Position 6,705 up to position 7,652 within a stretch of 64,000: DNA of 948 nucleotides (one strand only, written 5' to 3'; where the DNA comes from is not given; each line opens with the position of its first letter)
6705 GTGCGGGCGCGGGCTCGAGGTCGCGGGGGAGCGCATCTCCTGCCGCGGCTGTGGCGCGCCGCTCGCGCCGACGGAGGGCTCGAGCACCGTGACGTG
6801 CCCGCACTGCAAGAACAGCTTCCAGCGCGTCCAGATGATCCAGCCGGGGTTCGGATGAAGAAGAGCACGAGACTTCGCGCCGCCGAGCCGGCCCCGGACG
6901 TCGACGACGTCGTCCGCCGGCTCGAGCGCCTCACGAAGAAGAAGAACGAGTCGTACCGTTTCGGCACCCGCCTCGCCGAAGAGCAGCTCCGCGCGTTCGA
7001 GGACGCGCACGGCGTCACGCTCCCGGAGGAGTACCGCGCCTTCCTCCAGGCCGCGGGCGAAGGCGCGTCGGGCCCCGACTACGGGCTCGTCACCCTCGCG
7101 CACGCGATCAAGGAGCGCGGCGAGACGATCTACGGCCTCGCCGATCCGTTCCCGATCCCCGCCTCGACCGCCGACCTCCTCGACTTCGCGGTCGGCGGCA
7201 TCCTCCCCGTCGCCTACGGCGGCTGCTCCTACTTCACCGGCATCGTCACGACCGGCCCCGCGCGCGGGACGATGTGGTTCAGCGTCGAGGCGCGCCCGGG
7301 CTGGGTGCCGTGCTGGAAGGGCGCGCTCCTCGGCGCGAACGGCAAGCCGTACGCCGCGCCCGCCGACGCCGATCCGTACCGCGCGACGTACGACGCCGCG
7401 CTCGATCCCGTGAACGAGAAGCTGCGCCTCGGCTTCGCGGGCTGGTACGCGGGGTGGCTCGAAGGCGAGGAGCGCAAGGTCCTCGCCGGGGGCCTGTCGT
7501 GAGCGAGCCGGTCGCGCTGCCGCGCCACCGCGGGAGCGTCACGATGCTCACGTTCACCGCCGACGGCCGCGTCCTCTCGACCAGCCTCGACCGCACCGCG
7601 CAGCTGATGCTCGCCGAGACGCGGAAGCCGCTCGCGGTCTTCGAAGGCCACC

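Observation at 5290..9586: Tightly coupled operon of a DUF1266-like/zinc-ribbon protein, an SMI1/KNR4 (SUKH) protein and a WD40 protein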

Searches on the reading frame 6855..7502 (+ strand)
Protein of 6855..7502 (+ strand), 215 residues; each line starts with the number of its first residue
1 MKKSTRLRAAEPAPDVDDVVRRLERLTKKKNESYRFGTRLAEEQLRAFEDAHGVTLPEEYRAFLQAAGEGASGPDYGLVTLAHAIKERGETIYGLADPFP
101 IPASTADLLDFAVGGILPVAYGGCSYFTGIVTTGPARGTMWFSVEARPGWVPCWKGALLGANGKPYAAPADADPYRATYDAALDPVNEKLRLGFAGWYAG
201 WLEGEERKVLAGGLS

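Call 9: search_protein_families(library=pfam, proteins=[window:6855-7502:+], max_evalue=0.01)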
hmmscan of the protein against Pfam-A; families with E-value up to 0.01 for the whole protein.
window:6855-7502:+ (215 aa): 3 families
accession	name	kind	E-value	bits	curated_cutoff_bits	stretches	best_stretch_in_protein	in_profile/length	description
PF09346.15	SMI1_KNR4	-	2.6e-07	31.7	25.4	1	41-140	3-103/125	SMI1 / KNR4 family (SUKH-1)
PF14568.11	SUKH_6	-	0.00016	22.7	27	1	42-75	1-34/119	SMI1-KNR4 cell-wall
PF14567.11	SUKH_5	-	0.0092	16.2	27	0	24-72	6-54/142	SMI1-KNR4 cell-wall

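Call 10: search_protein_families(library=ncbifam, proteins=[window:6855-7502:+], max_evalue=0.01)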
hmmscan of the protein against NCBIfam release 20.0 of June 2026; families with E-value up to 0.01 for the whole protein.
window:6855-7502:+ (215 aa): 0 families

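Call 11: search_protein_families(library=padloc, proteins=[window:6855-7502:+], max_evalue=0.01)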
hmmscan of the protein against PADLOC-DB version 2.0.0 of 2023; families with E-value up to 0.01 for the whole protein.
window:6855-7502:+ (215 aa): 0 families

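Call 44: find_homologous_proteins(query=window:6855-7502:+)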
Query window:6855-7502:+ (215 aa): 11 proteins with E <= 0.001 among 2974 candidates.
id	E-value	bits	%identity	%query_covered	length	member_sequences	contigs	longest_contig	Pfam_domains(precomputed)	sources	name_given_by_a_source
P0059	2.2e-141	487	100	100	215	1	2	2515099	PF09346.16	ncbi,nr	ncbi:MAG: SMI1/KNR4 family protein [Labilithrix sp.]|nr:SMI1/KNR4 family protein [Labilithrix sp.] M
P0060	2.2e-119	415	83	100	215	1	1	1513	PF09346.16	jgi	-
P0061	3.1e-118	412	84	100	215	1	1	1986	-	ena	-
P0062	4.0e-118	411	83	100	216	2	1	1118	PF09346.16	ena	-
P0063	1.4e-107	377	81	93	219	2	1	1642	PF09346.16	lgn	-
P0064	6.2e-68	247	59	89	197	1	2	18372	PF09346.16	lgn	-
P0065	2.4e-66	242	56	89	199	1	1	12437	PF09346.16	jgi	jgi:hypothetical protein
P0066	1.1e-65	240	57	89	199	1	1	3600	PF09346.16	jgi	jgi:hypothetical protein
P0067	3.1e-62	228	52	92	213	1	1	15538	PF09346.16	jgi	jgi:hypothetical protein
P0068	1.4e-55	207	52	89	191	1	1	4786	PF09346.16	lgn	-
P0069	2.3e-6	46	36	51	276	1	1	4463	PF09346.16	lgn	-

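Call 45: find_encoding_contigs(protein=P0065, flank=6000, max_places=2)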
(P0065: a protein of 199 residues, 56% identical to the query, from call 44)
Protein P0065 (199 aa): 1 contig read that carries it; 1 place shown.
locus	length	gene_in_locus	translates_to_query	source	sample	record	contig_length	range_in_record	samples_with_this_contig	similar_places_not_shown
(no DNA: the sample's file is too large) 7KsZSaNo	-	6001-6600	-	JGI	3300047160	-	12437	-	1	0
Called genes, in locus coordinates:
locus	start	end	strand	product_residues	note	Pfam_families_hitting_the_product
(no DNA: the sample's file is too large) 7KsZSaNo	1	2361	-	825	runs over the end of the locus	PF00575:S1 (faint), PF08206:OB_RNB, PF17876:CSD2, PF00773:RNB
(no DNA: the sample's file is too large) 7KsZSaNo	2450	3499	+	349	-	PF07884:VKOR, PF13098:Thioredoxin_2 (weak), PF13462:Thioredoxin_4, PF01323:DSBA (weak)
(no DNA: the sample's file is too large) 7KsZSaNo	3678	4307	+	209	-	PF13036:LpoB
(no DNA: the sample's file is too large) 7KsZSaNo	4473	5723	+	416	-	-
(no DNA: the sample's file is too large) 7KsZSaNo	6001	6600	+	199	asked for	PF09346:SMI1_KNR4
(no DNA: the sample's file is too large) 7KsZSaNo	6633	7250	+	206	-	?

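Call 46: find_encoding_contigs(protein=P0067, flank=6000, max_places=2)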
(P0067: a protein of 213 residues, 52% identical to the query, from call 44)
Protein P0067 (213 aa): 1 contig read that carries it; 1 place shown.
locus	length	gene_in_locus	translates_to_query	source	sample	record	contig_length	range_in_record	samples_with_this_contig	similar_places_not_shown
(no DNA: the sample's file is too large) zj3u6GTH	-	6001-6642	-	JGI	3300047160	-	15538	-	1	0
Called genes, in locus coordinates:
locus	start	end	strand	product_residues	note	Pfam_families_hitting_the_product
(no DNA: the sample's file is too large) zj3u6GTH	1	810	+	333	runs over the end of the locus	-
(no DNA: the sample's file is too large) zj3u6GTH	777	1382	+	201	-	PF13191:AAA_16 (weak), PF00005:ABC_tran, PF02463:SMC_N (faint), PF13304:AAA_21 (faint)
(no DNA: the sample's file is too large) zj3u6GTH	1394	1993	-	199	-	-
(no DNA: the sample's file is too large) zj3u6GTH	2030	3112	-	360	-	PF00034:Cytochrom_C (faint), PF13442:Cytochrome_CBB3, PF00581:Rhodanese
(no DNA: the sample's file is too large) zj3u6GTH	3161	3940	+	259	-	PF00903:Glyoxalase, PF18029:Glyoxalase_6 (faint), PF22677:Ble-like_N (weak), PF13669:Glyoxalase_4 (faint), PF00903:Glyoxalase (weak)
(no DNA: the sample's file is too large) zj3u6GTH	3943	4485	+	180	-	-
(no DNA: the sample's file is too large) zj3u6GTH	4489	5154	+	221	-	PF04140:ICMT, PF04191:PEMT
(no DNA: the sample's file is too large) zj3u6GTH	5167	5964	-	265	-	-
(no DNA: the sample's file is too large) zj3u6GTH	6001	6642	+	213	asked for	PF09346:SMI1_KNR4 (weak)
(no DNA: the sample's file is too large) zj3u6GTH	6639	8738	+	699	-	PF24796:WDR55, PF25047:Beta-prop_TEP1_2nd, PF25173:Beta-prop_WDR3_1st, PF25175:Beta-prop_WDR5, PF25391:WD40_Gbeta, PF23381:Beta-prop_IFT122_1st, PF24814:WD40_Prp19, PF25047:Beta-prop_TEP1_2nd, +45 more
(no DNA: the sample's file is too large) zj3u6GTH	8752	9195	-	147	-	PF01636:APH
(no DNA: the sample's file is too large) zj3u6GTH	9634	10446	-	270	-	PF00351:Biopterin_H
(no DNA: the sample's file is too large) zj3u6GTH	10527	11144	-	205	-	PF00135:COesterase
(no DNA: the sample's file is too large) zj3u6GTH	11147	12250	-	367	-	PF00135:COesterase, PF20434:BD-FAE (weak), PF07859:Abhydrolase_3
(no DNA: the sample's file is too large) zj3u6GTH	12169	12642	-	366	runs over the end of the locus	-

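Call 47: find_encoding_contigs(protein=P0068, flank=6000, max_places=2)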
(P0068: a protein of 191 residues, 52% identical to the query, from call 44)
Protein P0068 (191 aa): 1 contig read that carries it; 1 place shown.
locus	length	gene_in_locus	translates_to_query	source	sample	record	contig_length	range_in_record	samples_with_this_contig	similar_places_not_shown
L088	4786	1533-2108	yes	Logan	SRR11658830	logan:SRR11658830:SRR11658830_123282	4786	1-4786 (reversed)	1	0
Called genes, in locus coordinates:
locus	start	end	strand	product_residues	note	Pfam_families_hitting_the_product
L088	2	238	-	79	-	?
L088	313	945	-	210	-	PF00857:Isochorismatase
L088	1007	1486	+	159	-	PF01638:HxlR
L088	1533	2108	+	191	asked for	PF09346:SMI1_KNR4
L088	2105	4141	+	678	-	PF25175:Beta-prop_WDR5, PF23381:Beta-prop_IFT122_1st, PF24814:WD40_Prp19, PF24817:WD40_WDHD1_1st (weak), PF25173:Beta-prop_WDR3_1st, PF25174:Beta-prop_THOC3, PF25174:Beta-prop_THOC3, PF25175:Beta-prop_WDR5, +20 more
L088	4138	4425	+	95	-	-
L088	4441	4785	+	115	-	?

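Call 56: find_encoding_contigs(protein=P0059, flank=10000, max_places=2)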
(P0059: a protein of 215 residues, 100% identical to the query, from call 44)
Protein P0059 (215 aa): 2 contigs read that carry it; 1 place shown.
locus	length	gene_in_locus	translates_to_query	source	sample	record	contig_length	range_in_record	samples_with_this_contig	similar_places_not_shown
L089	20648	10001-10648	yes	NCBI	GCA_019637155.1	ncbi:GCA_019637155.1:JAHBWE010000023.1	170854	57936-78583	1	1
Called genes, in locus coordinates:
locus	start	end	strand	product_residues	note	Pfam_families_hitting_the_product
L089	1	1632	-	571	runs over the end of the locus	PF17816:PDZ_4, PF03572:Peptidase_S41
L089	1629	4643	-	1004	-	PF00664:ABC_membrane, PF00005:ABC_tran, PF02463:SMC_N (faint)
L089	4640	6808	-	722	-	PF03412:Peptidase_C39, PF13529:Peptidase_C39_2 (weak), PF00664:ABC_membrane, PF00005:ABC_tran, PF02463:SMC_N (faint)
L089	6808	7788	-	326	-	PF25919:BSH_CusB (faint), PF25973:BSH_CzcB (weak)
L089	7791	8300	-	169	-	PF00027:cNMP_binding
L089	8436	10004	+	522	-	PF06889:DUF1266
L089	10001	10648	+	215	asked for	PF09346:SMI1_KNR4 (weak)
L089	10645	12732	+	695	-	PF24796:WDR55, PF24807:WD40_CDC20-Fz, PF24814:WD40_Prp19, PF25047:Beta-prop_TEP1_2nd, PF25175:Beta-prop_WDR5, PF23381:Beta-prop_IFT122_1st, PF24814:WD40_Prp19, PF25173:Beta-prop_WDR3_1st, +43 more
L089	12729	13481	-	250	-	PF01209:Ubie_methyltran, PF13489:Methyltransf_23, PF08241:Methyltransf_11, PF08242:Methyltransf_12, PF13649:Methyltransf_25, PF13847:Methyltransf_31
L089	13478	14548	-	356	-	-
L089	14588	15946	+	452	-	PF07690:MFS_1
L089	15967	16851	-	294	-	-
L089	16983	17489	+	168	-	PF00160:Pro_isomerase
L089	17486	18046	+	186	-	-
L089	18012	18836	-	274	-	-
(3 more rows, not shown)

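Call 88: predict_structure(alignment_id=A4)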
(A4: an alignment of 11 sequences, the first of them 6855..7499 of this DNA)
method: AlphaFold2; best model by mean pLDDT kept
length: 215 residues; sequences in the alignment: 11
mean_pLDDT: 81.4   pTM: 0.82
mean pLDDT of the five models: 81.4, 78.7, 78.0, 76.7, 76.0
residues with pLDDT >= 90: 89; 70-90: 83; 50-70: 31; < 50: 12
segments of 3 or more residues with pLDDT < 50: 1-10
pLDDT, mean of each block of 10 residues (from residue 1): 38 80 85 88 96 91 96 90 81 68 66 77 82 89 73 91 86 81 90 95 85 52
secondary structure, 60 per line:
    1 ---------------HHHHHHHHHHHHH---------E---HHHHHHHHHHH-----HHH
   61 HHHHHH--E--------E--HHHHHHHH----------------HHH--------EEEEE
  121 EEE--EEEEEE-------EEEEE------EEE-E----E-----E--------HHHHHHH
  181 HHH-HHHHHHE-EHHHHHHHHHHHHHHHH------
elements in order: H16-28 H42-52 H58-66 H81-88 E116-123 E126-131 E139-143 E150-152 H174-183 H185-190 H194-209

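Call 91: fold_search(model_id=the predicted structure, library=pdb)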
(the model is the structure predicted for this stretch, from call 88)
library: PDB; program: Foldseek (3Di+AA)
matches with E <= 10: 55; with E <= 0.001: 0
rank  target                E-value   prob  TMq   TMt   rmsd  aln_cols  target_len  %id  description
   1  8aj2_A                6.0e-03  1.00  0.43  0.43   5.4       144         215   14  structure of the ordered core of Knr4 (loop 189-217 deleted) (released 2023-04-26)
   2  8aj2_B                1.9e-02  0.99  0.41  0.40   6.0       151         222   13  structure of the ordered core of Knr4 (loop 189-217 deleted) (released 2023-04-26)
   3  6qbp_A                2.5e-02  0.99  0.44  0.44   5.1       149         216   14  structure of the core domaine of Knr4, an intrinsically disordered protein from Saccharomyces cerevisiae - mutant S203 (released 2020-01-29)
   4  6qbr_B                2.5e-02  0.99  0.43  0.41   6.6       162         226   14  structure of the core domaine of Knr4, an intrinsically disordered protein from Saccharomyces cerevisiae - mutant S200 (released 2020-01-29)
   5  6qbq_A                2.6e-02  0.99  0.43  0.42   4.6       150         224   14  structure of the core domaine of Knr4, an intrinsically disordered protein from Saccharomyces cerevisiae - mutant S200 (released 2020-01-29)
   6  6qbr_A                3.0e-02  0.97  0.40  0.39   6.8       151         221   14  structure of the core domaine of Knr4, an intrinsically disordered protein from Saccharomyces cerevisiae - mutant S200 (released 2020-01-29)
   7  2prv_B                3.4e-02  0.97  0.36  0.49   5.8       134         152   13  Crystal structure of an uncharacterized protein (yobk, bsu18990) from bacillus subtilis at 1.30 A resolution (released 2007-05-22)
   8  2prv_A                6.0e-02  0.97  0.41  0.54   4.4       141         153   11  Crystal structure of an uncharacterized protein (yobk, bsu18990) from bacillus subtilis at 1.30 A resolution (released 2007-05-22)
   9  6qbo_A                6.9e-02  0.97  0.43  0.42   4.7       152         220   13  structure of the core domaine of Knr4, an intrinsically disordered protein from Saccharomyces cerevisiae - mutant S203 (released 2020-01-29)
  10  3d5p_A                3.0e-01  0.87  0.35  0.54   3.1       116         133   11  CRYSTAL STRUCTURE OF A PUTATIVE GLUCAN SYNTHESIS REGULATOR OF SMI1/KNR4 FAMILY (BF1740) FROM BACTEROIDES FRAGILIS NCTC (released 2008-07-15)
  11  9kbf_C                3.9e-01  0.41  0.34  0.19   7.2       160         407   16  Cryo-EM structure of the SKP1-FBXO3 complex (released 2025-02-19)
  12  3jvz_A                1.4e+00  0.02  0.11  0.13  10.1        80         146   14  E2~Ubiquitin-HECT (released 2010-01-12)
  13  5egg                  1.7e+00  0.03  0.17  0.20  10.0       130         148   12  Crystal structure of human ubiquitin-conjugating enzyme UBCH5C (released 2016-11-02)
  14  8bd1_B                1.8e+00  0.21  0.15  0.24   1.5        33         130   12  Crystal structure of the RhsPWHH-RhsPI toxin-immunity pair (released 2022-11-30)
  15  8grq_N                2.0e+00  0.02  0.14  0.18  10.8       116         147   13  Cryo-EM structure of BRCA1/BARD1 bound to H2AK127-UbcH5c-Ub nucleosome (released 2023-04-12)
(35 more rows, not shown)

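Call 94: search_protein_families(library=pfam, proteins=[L088:4138-4425:+], max_evalue=0.001)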
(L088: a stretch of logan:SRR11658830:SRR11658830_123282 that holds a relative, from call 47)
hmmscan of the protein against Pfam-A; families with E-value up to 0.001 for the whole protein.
L088:4138-4425:+ (95 aa): 0 families

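Call 98: find_related_loci(query=A4, collection=metagenome_contigs, flank=7000)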
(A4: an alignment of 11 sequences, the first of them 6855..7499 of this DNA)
Query A4 (215 aa) in metagenome_contigs; peptide patterns used: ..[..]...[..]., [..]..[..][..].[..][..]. (x = any residue, [..] = any of these).
325 stretches matched a pattern; 24 encode a relative of the query (tblastn E <= 1e-3); 24 distinct loci.
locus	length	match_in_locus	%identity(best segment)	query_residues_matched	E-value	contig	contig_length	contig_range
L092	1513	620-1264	83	1-215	5e-130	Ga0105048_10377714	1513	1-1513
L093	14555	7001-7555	28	16-165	9e-14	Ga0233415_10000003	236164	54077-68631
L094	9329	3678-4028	32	31-140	4e-12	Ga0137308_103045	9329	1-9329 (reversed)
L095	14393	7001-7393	33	33-140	5e-12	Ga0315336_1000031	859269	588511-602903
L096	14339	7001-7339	32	37-144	7e-12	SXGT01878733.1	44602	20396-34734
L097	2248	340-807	26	16-141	9e-12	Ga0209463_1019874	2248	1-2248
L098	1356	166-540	30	37-142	1e-10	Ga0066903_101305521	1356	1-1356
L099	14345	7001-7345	31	37-146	3e-10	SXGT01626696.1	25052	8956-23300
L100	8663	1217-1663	34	35-203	3e-10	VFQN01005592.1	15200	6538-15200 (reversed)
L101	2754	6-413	29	30-141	8e-10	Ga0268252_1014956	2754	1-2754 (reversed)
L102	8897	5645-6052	29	30-141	8e-10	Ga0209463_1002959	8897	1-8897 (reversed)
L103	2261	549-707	40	32-84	2e-8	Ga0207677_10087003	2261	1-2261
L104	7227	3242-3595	26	35-148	4e-7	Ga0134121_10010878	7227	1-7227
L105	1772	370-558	32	16-76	2e-6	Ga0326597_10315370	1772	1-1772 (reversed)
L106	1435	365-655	28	53-142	2e-6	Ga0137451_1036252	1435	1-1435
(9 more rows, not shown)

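Call 101: search_solved_structures(query=A4, max_evalue=1)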
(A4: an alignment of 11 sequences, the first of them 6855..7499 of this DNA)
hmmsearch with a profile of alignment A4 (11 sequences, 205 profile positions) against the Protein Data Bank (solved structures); distinct sequences matched with E-value up to 1: 2.
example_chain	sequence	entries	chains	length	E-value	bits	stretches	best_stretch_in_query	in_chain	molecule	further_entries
2prv_A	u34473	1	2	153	0.35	13.7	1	13-74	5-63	Uncharacterized protein yobK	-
2n57_A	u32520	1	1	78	0.89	12.3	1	34-62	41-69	Acyl carrier protein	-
